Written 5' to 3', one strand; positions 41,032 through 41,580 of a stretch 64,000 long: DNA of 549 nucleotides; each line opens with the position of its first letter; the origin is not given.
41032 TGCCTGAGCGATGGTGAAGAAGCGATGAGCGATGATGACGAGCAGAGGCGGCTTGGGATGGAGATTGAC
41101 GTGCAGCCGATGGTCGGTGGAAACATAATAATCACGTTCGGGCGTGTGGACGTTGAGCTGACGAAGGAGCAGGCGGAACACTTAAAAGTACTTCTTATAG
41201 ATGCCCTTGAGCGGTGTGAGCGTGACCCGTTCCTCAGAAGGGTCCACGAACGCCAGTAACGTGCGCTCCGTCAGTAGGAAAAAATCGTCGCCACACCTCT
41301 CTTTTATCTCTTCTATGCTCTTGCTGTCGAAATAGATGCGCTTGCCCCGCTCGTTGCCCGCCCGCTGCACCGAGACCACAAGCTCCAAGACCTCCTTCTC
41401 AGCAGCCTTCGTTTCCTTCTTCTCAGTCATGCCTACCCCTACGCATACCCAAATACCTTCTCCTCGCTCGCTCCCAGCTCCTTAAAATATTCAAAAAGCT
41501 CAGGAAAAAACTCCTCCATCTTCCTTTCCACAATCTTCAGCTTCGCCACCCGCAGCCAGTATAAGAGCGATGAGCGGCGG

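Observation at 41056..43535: Candidate undescribed module: AAA+ ATPase and KaiC/GvpD-like ATPase linked by a web of two unrecognised small domains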

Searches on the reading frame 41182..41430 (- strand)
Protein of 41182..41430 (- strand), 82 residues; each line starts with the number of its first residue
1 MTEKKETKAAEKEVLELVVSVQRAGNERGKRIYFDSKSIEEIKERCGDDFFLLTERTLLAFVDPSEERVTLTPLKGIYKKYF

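Call 3: search_protein_families(library=pfam, proteins=[window:41182-41430:-], max_evalue=1)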
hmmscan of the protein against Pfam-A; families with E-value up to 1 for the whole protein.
window:41182-41430:- (82 aa): 0 families

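Call 24: search_protein_families(library=ncbifam, proteins=[window:41182-41430:-], max_evalue=0.1)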
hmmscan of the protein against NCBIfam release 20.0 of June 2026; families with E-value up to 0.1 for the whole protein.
window:41182-41430:- (82 aa): 0 families

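Call 35: find_homologous_proteins(query=A4, max_evalue=0.05)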
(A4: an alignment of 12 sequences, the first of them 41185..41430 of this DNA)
Query A4 (12 sequences) (82 aa, profile of the alignment): 132 proteins with E <= 0.05 among 660 candidates; the best 120 are listed.
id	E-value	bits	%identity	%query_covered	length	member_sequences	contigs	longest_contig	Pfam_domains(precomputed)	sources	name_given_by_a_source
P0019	9.7e-27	110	99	100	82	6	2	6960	-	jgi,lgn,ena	-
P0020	2.0e-26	109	83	84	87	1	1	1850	-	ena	-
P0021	2.1e-26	109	83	84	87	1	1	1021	-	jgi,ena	-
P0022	5.4e-26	108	89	80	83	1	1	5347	-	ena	-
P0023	7.1e-26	107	88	80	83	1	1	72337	-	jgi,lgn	jgi:hypothetical protein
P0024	7.4e-26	107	83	80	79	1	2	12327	-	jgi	jgi:hypothetical protein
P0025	8.2e-26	107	75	94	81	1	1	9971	-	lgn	-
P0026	8.2e-26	107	75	94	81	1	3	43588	-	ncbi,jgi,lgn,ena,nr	ncbi:MAG: hypothetical protein ISS94_02215 [Candidatus Syntrophoarchaeum sp.]|nr:hypothetical protei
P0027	8.9e-26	107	85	79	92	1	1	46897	-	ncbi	-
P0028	1.0e-25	107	78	94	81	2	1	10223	-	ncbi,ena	-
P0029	1.2e-25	106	75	84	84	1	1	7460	-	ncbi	-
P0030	2.3e-25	106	85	87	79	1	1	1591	-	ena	-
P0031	2.8e-25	105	75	98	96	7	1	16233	-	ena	-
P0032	3.4e-25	105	74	94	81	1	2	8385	-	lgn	-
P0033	3.4e-25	105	83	84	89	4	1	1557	-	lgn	-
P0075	2.9e-23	99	71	95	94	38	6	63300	-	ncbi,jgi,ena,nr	ncbi:MAG: hypothetical protein OCU20_03770 [Methanophagales archaeon]|nr:hypothetical protein [Metha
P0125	3.4e-20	89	71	88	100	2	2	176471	-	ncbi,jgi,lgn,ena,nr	ncbi:MAG TPA: hypothetical protein ENN68_05315 [Methanomicrobia archaeon]|nr:hypothetical protein [M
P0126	3.5e-20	89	76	83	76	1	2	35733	-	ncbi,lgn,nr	ncbi:MAG: hypothetical protein SVM80_01430 [Halobacteriota archaeon]|nr:hypothetical protein [Haloba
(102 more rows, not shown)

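Call 36: find_encoding_contigs(protein=P0075, flank=8000, max_places=2)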
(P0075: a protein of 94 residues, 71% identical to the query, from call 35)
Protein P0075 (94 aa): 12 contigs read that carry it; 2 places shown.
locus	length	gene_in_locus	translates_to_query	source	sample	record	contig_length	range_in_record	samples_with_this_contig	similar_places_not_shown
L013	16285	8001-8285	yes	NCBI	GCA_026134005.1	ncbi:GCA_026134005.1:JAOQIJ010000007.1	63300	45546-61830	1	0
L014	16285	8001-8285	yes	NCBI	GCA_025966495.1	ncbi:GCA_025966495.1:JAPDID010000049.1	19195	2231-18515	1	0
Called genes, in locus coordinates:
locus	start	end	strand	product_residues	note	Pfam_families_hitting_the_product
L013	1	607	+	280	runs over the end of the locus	PF04055:Radical_SAM, PF13186:SPASM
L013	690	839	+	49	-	-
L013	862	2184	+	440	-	PF00515:TPR_1, PF07719:TPR_2, PF13181:TPR_8 (weak), PF13432:TPR_16 (weak), PF13414:TPR_11, PF13414:TPR_11 (weak), PF00515:TPR_1 (weak), PF13424:TPR_12, +19 more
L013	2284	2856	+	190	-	-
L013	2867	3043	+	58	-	-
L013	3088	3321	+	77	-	-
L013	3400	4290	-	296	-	PF04055:Radical_SAM, PF13353:Fer4_12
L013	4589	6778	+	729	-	PF00989:PAS, PF08448:PAS_4, PF13426:PAS_9, PF08448:PAS_4 (weak), PF00989:PAS, PF08447:PAS_3, PF00512:HisKA, PF02518:HATPase_c, +4 more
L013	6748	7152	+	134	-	PF00072:Response_reg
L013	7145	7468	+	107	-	PF07381:EarA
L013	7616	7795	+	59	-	-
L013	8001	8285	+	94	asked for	-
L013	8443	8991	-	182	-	PF06745:ATPase (faint), PF07088:GvpD_P-loop (weak)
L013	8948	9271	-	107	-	-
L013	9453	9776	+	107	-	PF07381:EarA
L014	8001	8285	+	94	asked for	-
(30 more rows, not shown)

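Call 37: find_encoding_contigs(protein=P0125, flank=8000, max_places=2)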
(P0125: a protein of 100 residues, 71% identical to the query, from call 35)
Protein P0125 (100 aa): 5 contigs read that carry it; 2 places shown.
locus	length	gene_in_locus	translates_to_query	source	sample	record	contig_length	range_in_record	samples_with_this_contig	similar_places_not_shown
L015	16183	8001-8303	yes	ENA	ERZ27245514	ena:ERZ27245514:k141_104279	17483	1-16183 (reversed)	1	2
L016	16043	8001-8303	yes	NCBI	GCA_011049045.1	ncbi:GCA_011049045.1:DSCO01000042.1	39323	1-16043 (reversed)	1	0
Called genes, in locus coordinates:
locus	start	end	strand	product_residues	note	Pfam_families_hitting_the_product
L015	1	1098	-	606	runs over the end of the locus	PF00361:Proton_antipo_M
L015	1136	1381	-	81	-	-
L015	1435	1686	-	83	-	PF07381:EarA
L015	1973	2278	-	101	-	PF07381:EarA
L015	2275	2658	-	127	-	PF00072:Response_reg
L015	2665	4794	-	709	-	PF00989:PAS, PF08448:PAS_4, PF13426:PAS_9, PF00989:PAS, PF13188:PAS_8 (weak), PF08447:PAS_3, PF00512:HisKA, PF02518:HATPase_c, +1 more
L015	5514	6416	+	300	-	-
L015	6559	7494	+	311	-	-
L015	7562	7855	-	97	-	-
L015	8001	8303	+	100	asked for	-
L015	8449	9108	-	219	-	PF23023:Anti-Pycsar_Apyc1 (weak), PF00753:Lactamase_B (weak), PF12706:Lactamase_B_2 (faint)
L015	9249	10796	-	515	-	PF00662:Proton_antipo_N (faint), PF00361:Proton_antipo_M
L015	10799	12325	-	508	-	PF00361:Proton_antipo_M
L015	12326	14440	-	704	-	PF00662:Proton_antipo_N, PF00361:Proton_antipo_M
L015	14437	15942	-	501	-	PF00361:Proton_antipo_M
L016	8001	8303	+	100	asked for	-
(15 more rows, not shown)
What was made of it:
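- P2 genes in ANME-1 sit among PAS histidine kinases, response regulators and EarA regulators (calls 36, 37).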

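Call 38: find_encoding_contigs(protein=P0126, flank=8000, max_places=2)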
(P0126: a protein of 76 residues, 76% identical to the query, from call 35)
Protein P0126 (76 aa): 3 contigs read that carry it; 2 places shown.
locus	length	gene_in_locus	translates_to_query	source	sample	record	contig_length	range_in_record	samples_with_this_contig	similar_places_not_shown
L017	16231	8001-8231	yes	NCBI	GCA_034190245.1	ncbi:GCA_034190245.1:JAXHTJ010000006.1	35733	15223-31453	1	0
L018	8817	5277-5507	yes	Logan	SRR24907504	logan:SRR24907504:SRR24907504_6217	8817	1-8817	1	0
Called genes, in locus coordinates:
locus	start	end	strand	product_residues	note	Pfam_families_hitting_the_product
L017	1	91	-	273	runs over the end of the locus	PF25213:HVO_A0261_N, PF08350:FilR1_middle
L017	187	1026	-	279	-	PF25213:HVO_A0261_N, PF08350:FilR1_middle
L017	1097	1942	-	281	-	PF25213:HVO_A0261_N, PF01022:HTH_5 (weak), PF08350:FilR1_middle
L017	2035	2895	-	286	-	PF01022:HTH_5 (weak), PF25213:HVO_A0261_N, PF08350:FilR1_middle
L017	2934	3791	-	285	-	PF25213:HVO_A0261_N, PF08350:FilR1_middle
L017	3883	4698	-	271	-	PF25213:HVO_A0261_N, PF08350:FilR1_middle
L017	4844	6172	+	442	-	PF00989:PAS, PF13188:PAS_8 (weak), PF08448:PAS_4, PF13426:PAS_9, PF02518:HATPase_c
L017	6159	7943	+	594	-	PF00072:Response_reg, PF00989:PAS, PF08448:PAS_4, PF13188:PAS_8, PF13426:PAS_9, PF00989:PAS, PF08448:PAS_4, PF13188:PAS_8, +9 more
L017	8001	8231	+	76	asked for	-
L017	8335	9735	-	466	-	PF06745:ATPase, PF07088:GvpD_P-loop, PF13481:AAA_25 (faint), PF20440:GvpD_bR2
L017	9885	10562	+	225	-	PF12225:DUF5981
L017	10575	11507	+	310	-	PF02219:MTHFR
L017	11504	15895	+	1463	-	PF12831:FAD_oxidored (weak), PF14691:Fer4_20, PF07992:Pyr_redox_2, PF13450:NAD_binding_8, PF13738:Pyr_redox_3, PF00070:Pyr_redox, PF12838:Fer4_7, PF13237:Fer4_10, +18 more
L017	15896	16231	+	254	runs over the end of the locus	PF02662:FlpD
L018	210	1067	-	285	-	PF25213:HVO_A0261_N, PF08350:FilR1_middle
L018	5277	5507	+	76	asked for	-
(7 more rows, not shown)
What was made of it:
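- Closest known: KaiC-like ATPases as archaeal signal-transduction hubs. Same: In ANME-1 and L017 it also sits near PAS kinases and response regulators (calls 36-38).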

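Call 49: search_protein_families(library=padloc, proteins=[window:41182-41430:-], max_evalue=0.01)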
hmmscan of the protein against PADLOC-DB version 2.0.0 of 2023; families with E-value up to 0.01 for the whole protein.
window:41182-41430:- (82 aa): 0 families

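Call 55: predict_structure(alignment_id=A5)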
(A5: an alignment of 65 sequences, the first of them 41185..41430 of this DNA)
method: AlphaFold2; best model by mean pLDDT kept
length: 82 residues; sequences in the alignment: 65
mean_pLDDT: 79.7   pTM: 0.59
mean pLDDT of the five models: 79.7, 79.5, 79.1, 68.4, 67.0
residues with pLDDT >= 90: 36; 70-90: 27; 50-70: 5; < 50: 14
segments of 3 or more residues with pLDDT < 50: 1-10, 79-82
pLDDT, mean of each block of 10 residues (from residue 1): 43 81 85 93 92 89 93 69 44
secondary structure, 60 per line:
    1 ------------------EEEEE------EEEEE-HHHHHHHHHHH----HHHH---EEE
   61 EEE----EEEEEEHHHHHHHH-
elements in order: E19-23 E30-34 H36-46 H51-54 E58-63 E68-73 H74-81
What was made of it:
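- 41182..41430 (-): P2: an X-domain-only protein (82 aa) with an acidic/lysine-rich tail. Its 3' end overlaps the 3' end of P1 by 78 nt in antisense. AF2 pLDDT 80, topology beta-beta-alpha-(alpha)-beta-beta-alpha (call 55).
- On AbrB/MazE/SpoVT swapped-hairpin superfamily (for domain X): P2 has E19-23, E30-34, H36-46, (H51-54), E58-63, E68-73 at pLDDT 81-93 (call 55).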

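Call 58: fold_search(model_id=the predicted structure, library=pdb)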
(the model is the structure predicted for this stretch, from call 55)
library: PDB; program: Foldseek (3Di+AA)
matches with E <= 10: 129; with E <= 0.001: 0
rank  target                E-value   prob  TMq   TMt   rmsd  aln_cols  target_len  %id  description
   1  1q10_MODEL_1_A        7.5e-01  0.21  0.25  0.34   6.0        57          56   14  Ensemble of 40 Structures of the Dimeric Mutant of the B1 Domain of Streptococcal Protein G (released 2003-10-14)
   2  9klt                  1.1e+00  0.11  0.19  0.25  16.8        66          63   11  Crystal structure of a Streptococcal protein G B1 mutant (released 2026-01-28)
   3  9kls_A                1.2e+00  0.09  0.18  0.23  16.7        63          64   11  Crystal structure of a Streptococcal protein G B1 mutant (released 2026-01-28)
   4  9kl7                  1.8e+00  0.08  0.19  0.25  16.7        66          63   11  Crystal structure of a Streptococcal protein G B1 mutant (released 2026-01-28)
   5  6yxx_BN               2.5e+00  0.08  0.24  0.14   9.1        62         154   19  State A of the Trypanosoma brucei mitoribosomal large subunit assembly intermediate (released 2020-10-14)
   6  3stb_C                2.7e+00  0.07  0.19  0.14   9.4        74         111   14  A complex of two editosome proteins and two nanobodies (released 2011-11-02)
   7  9ca7_B                2.7e+00  0.05  0.21  0.14  21.6        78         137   22  Cryo-EM structure of human SRCAP-nucleosome complex in the fully-engaged state (composite structure) (released 2025-06-18)
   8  7k37_B                2.8e+00  0.06  0.21  0.12  22.3        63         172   16  Structure of full-length influenza HA with a head-binding antibody at pH 7.8 (released 2020-11-11)
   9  9cab_B                2.8e+00  0.05  0.21  0.15  21.6        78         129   22  Cryo-EM structure of human SRCAP-nucleosome complex in the encounter state (composite structure) (released 2025-06-18)
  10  8ka1_C                3.0e+00  0.08  0.20  0.06  11.6        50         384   18  Crystal structure of Vibrio vulnificus RID-dependent transforming NADase domain (RDTND)/calmodulin-binding domain of R (released 2024-07-10)
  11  4zcj_B                3.0e+00  0.05  0.22  0.12  23.1        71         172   15  Crystal structure of the A/Hong Kong/1/1968 (H3N2) influenza virus hemagglutinin HA1 Cys30, HA2 Cys47 mutant (released 2015-05-13)
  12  5itm_A                3.2e+00  0.20  0.37  0.57   4.0        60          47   18  The structure of truncated histone-like protein (released 2017-01-25)
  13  6hix_A6               3.2e+00  0.04  0.17  0.18  10.0        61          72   20  Cryo-EM structure of the Trypanosoma brucei mitochondrial ribosome - This entry contains the large mitoribosomal subu (released 2018-09-26)
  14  6nkl_C                3.4e+00  0.33  0.45  0.49   4.7        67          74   12  2.2 A resolution structure of VapBC-1 from nontypeable Haemophilus influenzae (released 2019-04-10)
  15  5itm_E                3.4e+00  0.18  0.34  0.54   5.4        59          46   17  The structure of truncated histone-like protein (released 2017-01-25)
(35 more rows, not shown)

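Call 59: search_solved_structures(query=A4, max_evalue=10, show_alignments=3)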
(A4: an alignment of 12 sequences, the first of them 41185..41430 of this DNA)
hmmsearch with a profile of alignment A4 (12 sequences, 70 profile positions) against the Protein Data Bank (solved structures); distinct sequences matched with E-value up to 10: 3.
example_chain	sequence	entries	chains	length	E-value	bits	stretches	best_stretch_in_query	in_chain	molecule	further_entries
5lsj_A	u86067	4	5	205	0.23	14.2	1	28-61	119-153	Protein MIS12 homolog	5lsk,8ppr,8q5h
8kde_1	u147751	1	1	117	0.71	12.6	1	27-53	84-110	Photosystem II repair factor 2 (PRF2)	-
1h1c_A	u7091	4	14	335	1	12.1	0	7-36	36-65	HISTIDINOL-PHOSPHATE AMINOTRANSFERASE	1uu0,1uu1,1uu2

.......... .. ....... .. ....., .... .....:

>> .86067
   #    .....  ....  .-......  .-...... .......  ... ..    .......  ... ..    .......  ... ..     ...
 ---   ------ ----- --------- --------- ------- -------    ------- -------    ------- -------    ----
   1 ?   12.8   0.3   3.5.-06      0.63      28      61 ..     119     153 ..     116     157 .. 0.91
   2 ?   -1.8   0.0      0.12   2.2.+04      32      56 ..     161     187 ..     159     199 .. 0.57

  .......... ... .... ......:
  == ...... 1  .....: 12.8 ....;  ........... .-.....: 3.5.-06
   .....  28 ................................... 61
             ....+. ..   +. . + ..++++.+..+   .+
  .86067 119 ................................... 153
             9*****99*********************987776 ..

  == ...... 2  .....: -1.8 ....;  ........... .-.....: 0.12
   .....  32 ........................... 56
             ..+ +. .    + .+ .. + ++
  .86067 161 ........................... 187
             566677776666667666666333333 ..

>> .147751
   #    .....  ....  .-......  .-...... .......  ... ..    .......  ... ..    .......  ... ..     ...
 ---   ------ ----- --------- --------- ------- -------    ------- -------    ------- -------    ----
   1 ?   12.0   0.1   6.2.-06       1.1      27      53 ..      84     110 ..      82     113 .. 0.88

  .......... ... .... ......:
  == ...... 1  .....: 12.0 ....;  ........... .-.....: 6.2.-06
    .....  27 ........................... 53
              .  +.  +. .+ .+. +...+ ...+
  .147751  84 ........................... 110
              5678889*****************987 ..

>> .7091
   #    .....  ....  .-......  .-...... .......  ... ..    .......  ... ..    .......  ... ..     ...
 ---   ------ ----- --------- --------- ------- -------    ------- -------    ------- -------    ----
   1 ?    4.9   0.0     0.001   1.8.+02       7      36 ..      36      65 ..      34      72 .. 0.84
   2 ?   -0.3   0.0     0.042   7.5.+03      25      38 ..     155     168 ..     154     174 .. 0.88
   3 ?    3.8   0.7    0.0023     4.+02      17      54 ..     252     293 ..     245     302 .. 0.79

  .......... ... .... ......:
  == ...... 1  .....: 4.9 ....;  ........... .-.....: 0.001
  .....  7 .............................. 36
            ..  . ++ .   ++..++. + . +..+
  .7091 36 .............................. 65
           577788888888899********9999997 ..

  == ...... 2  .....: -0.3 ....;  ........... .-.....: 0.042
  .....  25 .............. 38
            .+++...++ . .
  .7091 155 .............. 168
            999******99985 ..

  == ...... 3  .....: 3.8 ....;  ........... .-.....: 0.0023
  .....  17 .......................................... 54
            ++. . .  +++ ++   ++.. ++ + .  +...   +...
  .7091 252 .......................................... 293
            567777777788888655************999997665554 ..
